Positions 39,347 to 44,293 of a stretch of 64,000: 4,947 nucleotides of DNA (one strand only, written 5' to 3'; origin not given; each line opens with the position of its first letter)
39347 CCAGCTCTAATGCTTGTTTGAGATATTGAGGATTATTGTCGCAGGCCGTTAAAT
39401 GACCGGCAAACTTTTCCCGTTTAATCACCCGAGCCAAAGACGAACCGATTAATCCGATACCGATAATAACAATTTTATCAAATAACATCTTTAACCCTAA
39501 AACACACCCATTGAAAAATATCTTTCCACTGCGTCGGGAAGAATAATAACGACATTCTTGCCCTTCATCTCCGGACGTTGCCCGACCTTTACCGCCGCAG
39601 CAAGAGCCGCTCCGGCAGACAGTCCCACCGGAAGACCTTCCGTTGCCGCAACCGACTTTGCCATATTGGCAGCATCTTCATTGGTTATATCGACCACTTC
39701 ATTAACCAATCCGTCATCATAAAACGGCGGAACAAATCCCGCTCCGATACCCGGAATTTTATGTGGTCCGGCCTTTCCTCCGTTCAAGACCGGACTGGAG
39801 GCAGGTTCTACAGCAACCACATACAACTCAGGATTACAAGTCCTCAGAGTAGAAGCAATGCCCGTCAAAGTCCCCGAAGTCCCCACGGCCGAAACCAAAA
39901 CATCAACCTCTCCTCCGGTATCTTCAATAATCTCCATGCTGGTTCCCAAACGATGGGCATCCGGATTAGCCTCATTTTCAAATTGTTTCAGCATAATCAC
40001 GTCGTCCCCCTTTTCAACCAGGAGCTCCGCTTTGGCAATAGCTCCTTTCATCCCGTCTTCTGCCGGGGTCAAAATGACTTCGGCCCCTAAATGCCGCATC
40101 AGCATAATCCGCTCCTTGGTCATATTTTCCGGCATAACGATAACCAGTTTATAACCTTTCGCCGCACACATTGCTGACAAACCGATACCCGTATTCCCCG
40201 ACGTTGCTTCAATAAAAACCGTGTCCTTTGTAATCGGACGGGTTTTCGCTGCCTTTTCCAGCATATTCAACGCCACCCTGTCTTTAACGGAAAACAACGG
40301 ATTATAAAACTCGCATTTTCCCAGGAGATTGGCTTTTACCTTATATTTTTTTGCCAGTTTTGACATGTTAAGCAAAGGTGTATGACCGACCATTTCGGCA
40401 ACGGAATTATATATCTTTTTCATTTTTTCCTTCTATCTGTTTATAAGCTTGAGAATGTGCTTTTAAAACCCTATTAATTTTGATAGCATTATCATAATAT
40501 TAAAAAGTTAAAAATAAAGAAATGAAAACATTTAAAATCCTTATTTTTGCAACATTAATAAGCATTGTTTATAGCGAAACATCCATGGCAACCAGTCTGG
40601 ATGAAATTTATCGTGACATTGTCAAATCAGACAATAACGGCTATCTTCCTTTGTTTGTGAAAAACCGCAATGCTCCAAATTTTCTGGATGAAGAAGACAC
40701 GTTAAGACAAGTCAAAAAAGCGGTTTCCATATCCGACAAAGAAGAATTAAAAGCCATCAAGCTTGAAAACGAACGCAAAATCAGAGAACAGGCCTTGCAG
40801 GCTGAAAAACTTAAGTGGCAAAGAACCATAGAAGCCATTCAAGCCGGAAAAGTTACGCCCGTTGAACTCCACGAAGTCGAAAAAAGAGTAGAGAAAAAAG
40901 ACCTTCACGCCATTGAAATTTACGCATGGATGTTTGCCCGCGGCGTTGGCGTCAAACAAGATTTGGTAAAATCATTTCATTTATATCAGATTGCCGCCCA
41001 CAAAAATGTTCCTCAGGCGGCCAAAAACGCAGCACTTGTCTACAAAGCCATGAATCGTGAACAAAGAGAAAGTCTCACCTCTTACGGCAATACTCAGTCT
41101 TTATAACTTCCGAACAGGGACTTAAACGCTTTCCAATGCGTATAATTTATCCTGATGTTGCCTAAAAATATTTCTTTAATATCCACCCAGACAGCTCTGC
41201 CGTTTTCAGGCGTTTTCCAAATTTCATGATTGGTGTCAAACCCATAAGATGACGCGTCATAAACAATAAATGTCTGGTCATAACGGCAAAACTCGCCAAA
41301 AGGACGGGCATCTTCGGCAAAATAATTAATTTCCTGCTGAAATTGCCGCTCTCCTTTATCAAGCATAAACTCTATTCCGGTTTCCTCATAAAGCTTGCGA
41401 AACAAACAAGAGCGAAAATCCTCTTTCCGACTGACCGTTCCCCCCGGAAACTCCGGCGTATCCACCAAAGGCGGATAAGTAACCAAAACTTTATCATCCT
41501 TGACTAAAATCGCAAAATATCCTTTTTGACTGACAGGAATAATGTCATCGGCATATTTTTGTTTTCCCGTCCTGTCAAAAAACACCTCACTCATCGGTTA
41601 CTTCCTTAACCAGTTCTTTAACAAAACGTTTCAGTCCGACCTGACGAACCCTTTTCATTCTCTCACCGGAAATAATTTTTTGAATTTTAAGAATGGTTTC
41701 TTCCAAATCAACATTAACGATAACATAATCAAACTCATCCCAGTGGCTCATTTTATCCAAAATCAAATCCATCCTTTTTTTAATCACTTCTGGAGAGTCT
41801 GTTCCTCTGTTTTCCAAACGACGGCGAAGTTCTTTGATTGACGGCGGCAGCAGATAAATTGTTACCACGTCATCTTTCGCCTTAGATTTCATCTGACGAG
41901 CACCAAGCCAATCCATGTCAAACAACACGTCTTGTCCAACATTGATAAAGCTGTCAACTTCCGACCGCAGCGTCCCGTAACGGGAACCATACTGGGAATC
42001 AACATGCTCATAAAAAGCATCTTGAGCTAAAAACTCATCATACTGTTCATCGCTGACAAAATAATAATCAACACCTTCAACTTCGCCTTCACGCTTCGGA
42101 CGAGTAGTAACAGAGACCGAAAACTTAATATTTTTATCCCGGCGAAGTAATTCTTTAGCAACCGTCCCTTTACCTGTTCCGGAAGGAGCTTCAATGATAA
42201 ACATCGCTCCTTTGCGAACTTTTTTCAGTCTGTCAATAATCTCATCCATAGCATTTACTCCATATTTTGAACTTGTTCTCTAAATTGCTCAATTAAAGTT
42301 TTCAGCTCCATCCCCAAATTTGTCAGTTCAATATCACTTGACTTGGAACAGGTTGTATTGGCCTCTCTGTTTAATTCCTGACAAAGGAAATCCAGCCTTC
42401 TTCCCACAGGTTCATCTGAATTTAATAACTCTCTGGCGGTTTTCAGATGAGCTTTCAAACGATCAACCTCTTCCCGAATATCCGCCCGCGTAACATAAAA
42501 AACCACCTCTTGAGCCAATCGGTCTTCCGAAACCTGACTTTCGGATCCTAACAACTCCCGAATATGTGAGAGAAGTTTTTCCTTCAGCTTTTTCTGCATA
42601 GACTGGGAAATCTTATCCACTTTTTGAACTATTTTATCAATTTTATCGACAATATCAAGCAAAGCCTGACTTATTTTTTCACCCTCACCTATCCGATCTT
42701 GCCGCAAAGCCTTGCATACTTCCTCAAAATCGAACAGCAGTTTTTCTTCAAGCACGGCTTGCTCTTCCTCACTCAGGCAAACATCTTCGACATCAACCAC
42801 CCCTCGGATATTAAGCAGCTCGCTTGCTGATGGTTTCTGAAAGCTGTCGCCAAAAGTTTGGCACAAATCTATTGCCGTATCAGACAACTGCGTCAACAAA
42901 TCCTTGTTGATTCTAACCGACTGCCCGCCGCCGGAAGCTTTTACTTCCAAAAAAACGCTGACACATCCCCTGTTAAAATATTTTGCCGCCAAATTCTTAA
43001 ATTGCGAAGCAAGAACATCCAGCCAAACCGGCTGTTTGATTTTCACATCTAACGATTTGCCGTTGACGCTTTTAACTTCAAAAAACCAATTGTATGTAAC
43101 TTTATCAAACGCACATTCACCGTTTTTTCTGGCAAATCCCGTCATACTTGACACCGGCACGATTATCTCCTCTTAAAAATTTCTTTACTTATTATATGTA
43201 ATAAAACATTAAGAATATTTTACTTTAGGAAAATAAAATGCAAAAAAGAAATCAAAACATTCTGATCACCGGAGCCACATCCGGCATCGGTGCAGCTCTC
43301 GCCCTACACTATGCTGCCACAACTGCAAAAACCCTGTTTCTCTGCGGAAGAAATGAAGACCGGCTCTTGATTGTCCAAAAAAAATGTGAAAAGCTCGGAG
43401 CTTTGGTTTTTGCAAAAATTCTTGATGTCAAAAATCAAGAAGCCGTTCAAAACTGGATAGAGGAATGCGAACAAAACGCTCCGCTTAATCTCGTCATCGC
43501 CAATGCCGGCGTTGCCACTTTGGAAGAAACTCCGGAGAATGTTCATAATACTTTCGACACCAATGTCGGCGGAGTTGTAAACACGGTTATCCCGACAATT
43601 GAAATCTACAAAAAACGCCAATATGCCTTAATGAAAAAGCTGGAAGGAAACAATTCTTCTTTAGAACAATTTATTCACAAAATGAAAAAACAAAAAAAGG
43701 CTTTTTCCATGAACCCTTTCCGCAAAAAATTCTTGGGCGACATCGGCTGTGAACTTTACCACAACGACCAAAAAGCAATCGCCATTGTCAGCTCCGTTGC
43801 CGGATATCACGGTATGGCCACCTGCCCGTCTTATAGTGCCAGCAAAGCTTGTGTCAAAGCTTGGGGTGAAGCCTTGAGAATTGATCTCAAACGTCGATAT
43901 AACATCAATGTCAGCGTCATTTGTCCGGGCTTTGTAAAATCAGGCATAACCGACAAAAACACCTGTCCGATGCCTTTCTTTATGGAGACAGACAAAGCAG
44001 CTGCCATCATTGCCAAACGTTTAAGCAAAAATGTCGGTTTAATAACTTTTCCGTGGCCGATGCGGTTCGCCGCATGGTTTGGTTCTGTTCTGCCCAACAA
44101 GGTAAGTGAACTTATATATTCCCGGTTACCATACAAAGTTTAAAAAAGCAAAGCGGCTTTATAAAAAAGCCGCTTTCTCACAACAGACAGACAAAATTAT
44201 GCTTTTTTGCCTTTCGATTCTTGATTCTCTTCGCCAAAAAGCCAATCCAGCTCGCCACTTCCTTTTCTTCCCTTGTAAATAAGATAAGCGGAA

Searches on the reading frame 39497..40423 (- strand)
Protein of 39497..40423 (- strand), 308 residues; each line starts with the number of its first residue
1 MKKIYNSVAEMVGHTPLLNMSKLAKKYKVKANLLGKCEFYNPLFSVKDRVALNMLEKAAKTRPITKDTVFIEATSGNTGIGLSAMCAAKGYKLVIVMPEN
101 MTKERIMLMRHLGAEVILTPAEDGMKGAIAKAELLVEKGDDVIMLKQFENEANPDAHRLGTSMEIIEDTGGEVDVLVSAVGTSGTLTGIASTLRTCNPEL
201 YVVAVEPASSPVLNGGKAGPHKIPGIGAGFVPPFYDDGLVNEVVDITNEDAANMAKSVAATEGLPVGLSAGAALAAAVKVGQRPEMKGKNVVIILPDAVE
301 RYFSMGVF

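Call 71: search_protein_families(library=pfam, proteins=[window:39497-40423:-], max_evalue=0.001)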
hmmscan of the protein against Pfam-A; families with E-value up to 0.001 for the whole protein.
window:39497-40423:- (308 aa): 1 family
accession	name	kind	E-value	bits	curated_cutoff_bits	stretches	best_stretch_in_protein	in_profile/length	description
PF00291.31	PALP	-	1.9e-69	234.7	35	1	11-297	4-295/295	Pyridoxal-phosphate dependent enzyme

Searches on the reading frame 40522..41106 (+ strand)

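Call 71: search_protein_families(library=pfam, proteins=[window:40522-41106:+], max_evalue=0.001)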
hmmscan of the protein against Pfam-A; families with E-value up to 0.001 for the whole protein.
window:40522-41106:+ (194 aa): 1 family
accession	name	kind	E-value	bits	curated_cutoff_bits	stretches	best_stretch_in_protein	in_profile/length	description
PF08238.18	Sel1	-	0.00026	21.9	30.7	1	134-162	7-35/36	Sel1 repeat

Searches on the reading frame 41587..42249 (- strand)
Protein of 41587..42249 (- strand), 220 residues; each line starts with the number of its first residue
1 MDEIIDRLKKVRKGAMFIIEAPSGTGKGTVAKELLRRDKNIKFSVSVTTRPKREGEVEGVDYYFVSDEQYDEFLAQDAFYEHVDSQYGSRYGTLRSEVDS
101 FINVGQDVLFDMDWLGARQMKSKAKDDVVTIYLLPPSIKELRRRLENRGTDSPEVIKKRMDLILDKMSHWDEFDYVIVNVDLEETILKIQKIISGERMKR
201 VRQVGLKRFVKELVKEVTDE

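Call 71: search_protein_families(library=pfam, proteins=[window:41587-42249:-], max_evalue=0.001)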
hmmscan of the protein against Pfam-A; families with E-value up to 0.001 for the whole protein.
window:41587-42249:- (220 aa): 2 families
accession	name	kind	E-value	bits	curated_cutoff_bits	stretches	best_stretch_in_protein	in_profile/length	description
PF00625.27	Guanylate_kin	-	1.5e-42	145.7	25.2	1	16-194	4-180/182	Guanylate kinase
PF13238.12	AAA_18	-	0.00011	23.1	29.4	1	19-155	3-118/128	AAA domain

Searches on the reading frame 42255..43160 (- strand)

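Call 71: search_protein_families(library=pfam, proteins=[window:42255-43160:-], max_evalue=0.001)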
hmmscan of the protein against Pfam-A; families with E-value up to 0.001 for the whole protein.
window:42255-43160:- (301 aa): 2 families
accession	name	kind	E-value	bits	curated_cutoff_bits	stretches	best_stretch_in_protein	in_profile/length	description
PF08340.16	YicC-like_C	-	1.5e-41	141.7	27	1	182-301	2-120/120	Endoribonuclease YicC-like, C-terminal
PF03755.18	YicC-like_N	-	2.3e-29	103.2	25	1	3-164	1-155/156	Endoribonuclease YicC-like, N-terminal region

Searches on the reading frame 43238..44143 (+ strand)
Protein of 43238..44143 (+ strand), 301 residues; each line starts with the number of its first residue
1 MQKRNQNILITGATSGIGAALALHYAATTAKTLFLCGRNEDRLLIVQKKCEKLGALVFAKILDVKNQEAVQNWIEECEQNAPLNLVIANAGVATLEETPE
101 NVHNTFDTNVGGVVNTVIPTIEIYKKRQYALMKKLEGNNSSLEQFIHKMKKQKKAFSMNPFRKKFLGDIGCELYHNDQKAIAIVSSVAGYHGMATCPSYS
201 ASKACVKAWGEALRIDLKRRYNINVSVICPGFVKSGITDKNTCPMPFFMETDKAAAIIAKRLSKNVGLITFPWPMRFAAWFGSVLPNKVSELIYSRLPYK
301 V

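Call 71: search_protein_families(library=pfam, proteins=[window:43238-44143:+], max_evalue=0.001)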
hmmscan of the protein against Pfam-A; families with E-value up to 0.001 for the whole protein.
window:43238-44143:+ (301 aa): 4 families
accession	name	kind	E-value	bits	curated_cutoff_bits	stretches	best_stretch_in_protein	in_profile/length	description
PF00106.31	adh_short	-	3.4e-31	108.7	26.6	2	7-123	2-122/195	short chain dehydrogenase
PF13561.12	adh_short_C2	-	2.5e-15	57.2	27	2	12-120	1-115/236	Enoyl-(Acyl carrier protein) reductase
PF08659.16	KR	-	1.3e-11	45.2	22.6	1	8-110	3-113/180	KR domain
PF02719.21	Polysacc_synt_2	-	2.5e-07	30.6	20.2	1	8-117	1-112/293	Polysaccharide biosynthesis protein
